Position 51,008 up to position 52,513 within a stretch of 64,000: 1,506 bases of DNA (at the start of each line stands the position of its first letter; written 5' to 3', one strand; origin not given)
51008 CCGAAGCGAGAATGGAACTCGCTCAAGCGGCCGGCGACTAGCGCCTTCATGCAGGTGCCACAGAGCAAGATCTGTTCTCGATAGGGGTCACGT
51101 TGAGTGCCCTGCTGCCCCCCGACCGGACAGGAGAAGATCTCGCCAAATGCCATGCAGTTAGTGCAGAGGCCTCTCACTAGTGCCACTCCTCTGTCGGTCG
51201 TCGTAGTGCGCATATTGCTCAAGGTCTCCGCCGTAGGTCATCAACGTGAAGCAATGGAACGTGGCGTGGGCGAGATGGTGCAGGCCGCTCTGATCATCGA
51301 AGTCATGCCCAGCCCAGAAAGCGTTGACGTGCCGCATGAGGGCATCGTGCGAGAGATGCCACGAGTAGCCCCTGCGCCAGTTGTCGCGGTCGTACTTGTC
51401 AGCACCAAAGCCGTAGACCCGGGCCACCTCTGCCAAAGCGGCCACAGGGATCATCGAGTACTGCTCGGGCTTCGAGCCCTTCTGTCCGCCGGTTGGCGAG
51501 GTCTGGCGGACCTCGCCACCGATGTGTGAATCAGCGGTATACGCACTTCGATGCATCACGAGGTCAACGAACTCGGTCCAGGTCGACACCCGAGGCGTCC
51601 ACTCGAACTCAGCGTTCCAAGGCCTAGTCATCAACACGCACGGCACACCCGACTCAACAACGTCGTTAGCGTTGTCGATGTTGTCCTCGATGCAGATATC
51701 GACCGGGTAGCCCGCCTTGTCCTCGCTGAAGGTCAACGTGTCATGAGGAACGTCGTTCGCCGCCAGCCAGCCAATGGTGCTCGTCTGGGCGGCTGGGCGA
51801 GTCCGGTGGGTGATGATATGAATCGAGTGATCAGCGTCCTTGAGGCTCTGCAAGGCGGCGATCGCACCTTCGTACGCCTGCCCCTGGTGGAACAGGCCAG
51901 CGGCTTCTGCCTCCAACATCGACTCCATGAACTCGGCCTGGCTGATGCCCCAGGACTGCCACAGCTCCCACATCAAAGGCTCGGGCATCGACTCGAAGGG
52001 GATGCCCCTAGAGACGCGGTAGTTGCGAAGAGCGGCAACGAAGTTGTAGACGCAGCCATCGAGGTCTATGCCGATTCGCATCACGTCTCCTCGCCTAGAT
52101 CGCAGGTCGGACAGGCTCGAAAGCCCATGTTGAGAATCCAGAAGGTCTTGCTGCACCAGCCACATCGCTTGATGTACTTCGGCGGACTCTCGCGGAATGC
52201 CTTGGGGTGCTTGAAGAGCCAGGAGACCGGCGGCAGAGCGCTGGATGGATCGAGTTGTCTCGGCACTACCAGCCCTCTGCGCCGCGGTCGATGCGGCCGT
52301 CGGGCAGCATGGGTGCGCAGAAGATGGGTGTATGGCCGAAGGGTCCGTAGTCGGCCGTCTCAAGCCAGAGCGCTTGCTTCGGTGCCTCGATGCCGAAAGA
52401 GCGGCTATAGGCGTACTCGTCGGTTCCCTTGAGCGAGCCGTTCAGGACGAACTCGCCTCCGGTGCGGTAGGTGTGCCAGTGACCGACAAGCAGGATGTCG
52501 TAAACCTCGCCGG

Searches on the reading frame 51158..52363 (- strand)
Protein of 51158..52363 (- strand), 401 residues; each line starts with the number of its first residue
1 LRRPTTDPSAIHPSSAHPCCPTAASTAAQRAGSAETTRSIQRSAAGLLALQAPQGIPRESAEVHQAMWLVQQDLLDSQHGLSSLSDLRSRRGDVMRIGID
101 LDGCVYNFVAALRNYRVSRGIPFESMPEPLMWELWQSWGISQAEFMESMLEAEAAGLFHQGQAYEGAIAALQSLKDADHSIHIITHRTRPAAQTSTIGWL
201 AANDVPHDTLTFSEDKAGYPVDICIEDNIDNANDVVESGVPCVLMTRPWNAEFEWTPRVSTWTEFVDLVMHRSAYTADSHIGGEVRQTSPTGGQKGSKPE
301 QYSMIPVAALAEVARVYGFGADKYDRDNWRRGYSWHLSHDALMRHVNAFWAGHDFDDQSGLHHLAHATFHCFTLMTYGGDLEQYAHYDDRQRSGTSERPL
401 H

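Call 18: search_protein_families(library=phrogs, proteins=[window:51158-52363:-], max_evalue=0.001)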
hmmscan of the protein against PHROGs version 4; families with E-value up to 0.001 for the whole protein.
window:51158-52363:- (401 aa): 13 families
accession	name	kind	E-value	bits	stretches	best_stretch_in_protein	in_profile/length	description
phrog_11257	-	unknown function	1.7e-38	133.7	1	282-394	3-112/200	-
phrog_801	-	DNA, RNA and nucleotide metabolism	3.1e-38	133.6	1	281-396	89-201/476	dATP / dGTP pyrophosphohydrolase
phrog_16254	-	unknown function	1.4e-31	111.2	1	282-393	9-119/377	-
phrog_2252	-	lysis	2.1e-31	110.7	1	276-377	89-191/285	endolysin; inhibits RNA polymerase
phrog_5332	-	unknown function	5.6e-27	95.6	1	282-390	105-210/215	-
phrog_420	-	unknown function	3.4e-26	93.3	1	88-271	7-204/267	unknown function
phrog_37590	-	unknown function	6e-18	66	1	300-392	53-154/341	-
phrog_19680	-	unknown function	2.8e-14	54.6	1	281-375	78-177/188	-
phrog_5033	-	lysis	2.1e-11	45.1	1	308-369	97-159/178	endolysin; inhibits RNA polymerase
phrog_415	-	other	2.4e-08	34.9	1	97-272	24-195/218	polynucleotide kinase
phrog_1238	-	moron, auxiliary metabolic gene and host takeover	4.2e-06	27.5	1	94-210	22-93/155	phosphoheptose isomerase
phrog_18716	-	unknown function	1.6e-05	26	1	302-374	26-96/114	-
phrog_31336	-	unknown function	0.00034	20.6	1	288-365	261-334/359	-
